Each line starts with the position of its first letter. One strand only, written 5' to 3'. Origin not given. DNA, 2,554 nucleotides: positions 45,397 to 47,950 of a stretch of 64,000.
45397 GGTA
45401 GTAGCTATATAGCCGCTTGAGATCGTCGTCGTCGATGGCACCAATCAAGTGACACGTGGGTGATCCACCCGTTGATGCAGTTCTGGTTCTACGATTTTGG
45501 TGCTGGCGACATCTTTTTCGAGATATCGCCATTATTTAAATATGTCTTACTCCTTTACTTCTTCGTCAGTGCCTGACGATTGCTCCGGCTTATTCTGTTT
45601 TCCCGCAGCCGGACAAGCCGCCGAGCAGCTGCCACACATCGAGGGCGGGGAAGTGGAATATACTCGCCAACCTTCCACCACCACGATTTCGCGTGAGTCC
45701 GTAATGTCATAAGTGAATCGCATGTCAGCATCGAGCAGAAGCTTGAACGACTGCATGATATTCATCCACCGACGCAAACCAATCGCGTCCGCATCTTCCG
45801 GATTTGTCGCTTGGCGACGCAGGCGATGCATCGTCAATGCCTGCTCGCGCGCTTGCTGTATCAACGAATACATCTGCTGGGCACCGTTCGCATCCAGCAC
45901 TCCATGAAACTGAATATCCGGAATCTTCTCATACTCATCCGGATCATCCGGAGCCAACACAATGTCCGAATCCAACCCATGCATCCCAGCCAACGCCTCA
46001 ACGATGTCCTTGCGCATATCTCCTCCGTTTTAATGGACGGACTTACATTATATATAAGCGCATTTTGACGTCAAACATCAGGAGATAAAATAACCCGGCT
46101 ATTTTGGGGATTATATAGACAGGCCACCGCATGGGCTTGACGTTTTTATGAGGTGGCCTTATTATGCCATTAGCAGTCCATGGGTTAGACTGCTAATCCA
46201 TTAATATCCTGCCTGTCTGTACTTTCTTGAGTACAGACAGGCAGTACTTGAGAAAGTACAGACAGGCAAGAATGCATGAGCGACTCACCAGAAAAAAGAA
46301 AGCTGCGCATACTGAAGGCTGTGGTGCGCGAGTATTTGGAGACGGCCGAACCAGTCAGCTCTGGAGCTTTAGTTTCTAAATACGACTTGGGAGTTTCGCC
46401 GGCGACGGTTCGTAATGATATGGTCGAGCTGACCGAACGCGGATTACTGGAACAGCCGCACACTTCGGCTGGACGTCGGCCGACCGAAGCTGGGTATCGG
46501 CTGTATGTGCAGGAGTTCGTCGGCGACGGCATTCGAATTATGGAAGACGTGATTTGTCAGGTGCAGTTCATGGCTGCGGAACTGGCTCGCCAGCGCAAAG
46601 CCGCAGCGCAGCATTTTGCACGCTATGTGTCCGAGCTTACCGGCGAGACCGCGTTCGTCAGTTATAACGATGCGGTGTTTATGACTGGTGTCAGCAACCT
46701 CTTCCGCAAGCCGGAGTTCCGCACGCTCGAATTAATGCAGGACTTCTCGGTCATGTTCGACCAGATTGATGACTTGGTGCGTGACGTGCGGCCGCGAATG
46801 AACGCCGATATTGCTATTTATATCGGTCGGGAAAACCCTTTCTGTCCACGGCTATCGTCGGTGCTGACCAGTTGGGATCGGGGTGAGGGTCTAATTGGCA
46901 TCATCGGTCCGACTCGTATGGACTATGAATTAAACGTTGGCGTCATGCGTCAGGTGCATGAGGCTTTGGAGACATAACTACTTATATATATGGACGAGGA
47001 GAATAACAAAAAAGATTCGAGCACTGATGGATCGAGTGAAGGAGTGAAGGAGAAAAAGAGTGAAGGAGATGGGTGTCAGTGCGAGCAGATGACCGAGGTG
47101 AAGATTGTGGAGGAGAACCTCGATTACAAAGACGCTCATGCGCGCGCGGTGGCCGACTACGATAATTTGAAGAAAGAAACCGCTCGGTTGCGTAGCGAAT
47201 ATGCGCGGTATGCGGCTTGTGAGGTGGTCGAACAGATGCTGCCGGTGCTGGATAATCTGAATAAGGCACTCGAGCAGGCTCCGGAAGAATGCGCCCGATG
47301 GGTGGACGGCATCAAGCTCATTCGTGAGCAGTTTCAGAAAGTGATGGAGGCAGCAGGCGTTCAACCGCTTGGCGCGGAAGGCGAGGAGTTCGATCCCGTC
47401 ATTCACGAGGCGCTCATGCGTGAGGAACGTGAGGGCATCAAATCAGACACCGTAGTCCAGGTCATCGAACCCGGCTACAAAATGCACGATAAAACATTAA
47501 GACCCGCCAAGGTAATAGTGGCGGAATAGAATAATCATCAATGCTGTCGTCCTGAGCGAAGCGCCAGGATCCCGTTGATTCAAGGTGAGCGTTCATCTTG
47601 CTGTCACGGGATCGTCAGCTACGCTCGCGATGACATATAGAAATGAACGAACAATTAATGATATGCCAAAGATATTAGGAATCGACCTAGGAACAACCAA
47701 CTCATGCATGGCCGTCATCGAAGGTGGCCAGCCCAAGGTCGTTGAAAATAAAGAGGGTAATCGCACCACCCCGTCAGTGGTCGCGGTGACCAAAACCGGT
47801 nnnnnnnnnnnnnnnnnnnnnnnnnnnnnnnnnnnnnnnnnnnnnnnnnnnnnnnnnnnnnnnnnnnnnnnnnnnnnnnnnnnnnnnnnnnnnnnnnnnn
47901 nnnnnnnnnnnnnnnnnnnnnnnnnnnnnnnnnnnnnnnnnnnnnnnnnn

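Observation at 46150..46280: Double, non-canonical operator architecture upstream of the hrcA-grpE-dnaK-dnaJ operon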

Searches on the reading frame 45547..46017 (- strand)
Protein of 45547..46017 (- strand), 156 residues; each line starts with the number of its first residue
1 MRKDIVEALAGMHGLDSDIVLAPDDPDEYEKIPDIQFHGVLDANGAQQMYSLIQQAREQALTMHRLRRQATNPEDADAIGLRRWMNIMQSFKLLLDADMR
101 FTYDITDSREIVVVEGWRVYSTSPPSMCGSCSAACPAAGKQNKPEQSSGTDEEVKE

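Call 6: search_protein_families(library=pfam, proteins=[window:45547-46017:-])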
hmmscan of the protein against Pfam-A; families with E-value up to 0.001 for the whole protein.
window:45547-46017:- (156 aa): 0 families

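Call 47: find_homologous_proteins(query=window:45550-46017:-)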
Query window:45550-46017:- (156 aa): 1 proteins with E <= 0.001 among 38 candidates.
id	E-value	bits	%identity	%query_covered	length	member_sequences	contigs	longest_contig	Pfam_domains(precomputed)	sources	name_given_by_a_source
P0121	2.4e-99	348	100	100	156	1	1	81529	-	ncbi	-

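Call 57: predict_structure(protein=window:45550-46017:-)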
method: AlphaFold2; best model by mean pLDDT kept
length: 156 residues; sequences in the alignment: 1
mean_pLDDT: 43.5   pTM: 0.31
mean pLDDT of the five models: 43.5, 40.2, 39.4, 37.4, 36.8
residues with pLDDT >= 90: 0; 70-90: 0; 50-70: 36; < 50: 120
segments of 3 or more residues with pLDDT < 50: 1-43, 78-151
pLDDT, mean of each block of 10 residues (from residue 1): 43 42 38 38 50 56 55 51 42 40 40 40 37 37 39 51
secondary structure, 60 per line:
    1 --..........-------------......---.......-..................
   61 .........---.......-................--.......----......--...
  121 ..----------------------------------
elements in order: H3-12 H26-31 E35-41 H43-69 H73-79 H81-96 E99-105 E110-115 E118-122

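Call 65: search_protein_families(library=pfam, max_evalue=1, proteins=[window:45550-46017:-])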
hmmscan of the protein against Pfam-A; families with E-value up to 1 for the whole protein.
window:45550-46017:- (156 aa): 3 families
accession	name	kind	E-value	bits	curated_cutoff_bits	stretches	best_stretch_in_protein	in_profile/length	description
PF13237.11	Fer4_10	-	0.032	14.6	25.5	1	127-142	11-28/53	4Fe-4S dicluster domain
PF19111.5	DUF5798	-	0.17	12.5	27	0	3-30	56-83/89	Family of unknown function (DUF5798)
PF00037.32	Fer4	-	0.59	10.5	21.1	1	128-137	11-20/24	4Fe-4S binding domain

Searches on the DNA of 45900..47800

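Call 8: search_rna_families(source=window, start=45900, end=47800, threshold=evalue, max_evalue=10)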
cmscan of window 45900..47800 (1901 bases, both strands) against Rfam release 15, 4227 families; matches with E-value up to 10: 11.
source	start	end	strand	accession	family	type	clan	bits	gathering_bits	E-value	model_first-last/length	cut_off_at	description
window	46207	46271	+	RF04068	mir-3927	Gene; miRNA;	-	28.9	90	0.014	1-85/85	no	mir-3927 microRNA precursor family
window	46210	46268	+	RF00660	mir-214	Gene; miRNA;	-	28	66.7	0.0005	22-82/101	no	mir-214 microRNA precursor family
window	46207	46271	-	RF04068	mir-3927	Gene; miRNA;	-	27.7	90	0.027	1-85/85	no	mir-3927 microRNA precursor family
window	46194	46286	-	RF00660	mir-214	Gene; miRNA;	-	27.4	66.7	0.00075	1-101/101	no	mir-214 microRNA precursor family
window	46202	46279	+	RF03834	mir-3173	Gene; miRNA;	-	26.3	84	0.06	1-80/80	no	mir-3173 microRNA precursor family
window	46198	46280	-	RF04061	mir-1420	Gene; miRNA;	-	24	70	0.037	8-80/87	no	mir-1420 microRNA precursor family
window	46207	46244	-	RF03217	mir-3167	Gene; miRNA;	-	23.1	86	0.39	1-59/59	no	mir-3167 microRNA precursor family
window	46207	46271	+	RF04061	mir-1420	Gene; miRNA;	-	21.7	70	0.18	17-71/87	no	mir-1420 microRNA precursor family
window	46197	46276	-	RF00939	mir-504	Gene; miRNA;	-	20.8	57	0.39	1-78/78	no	mir-504 microRNA precursor family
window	46865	46910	-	RF00159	snoZ168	Gene; snRNA; snoRNA; CD-box;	-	17.1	36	3.8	1-82/82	no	Small nucleolar RNA Z168/Z174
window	46208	46270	+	RF00884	MIR815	Gene; miRNA;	-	17.1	63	7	1-81/81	no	MIR815 microRNA precursor family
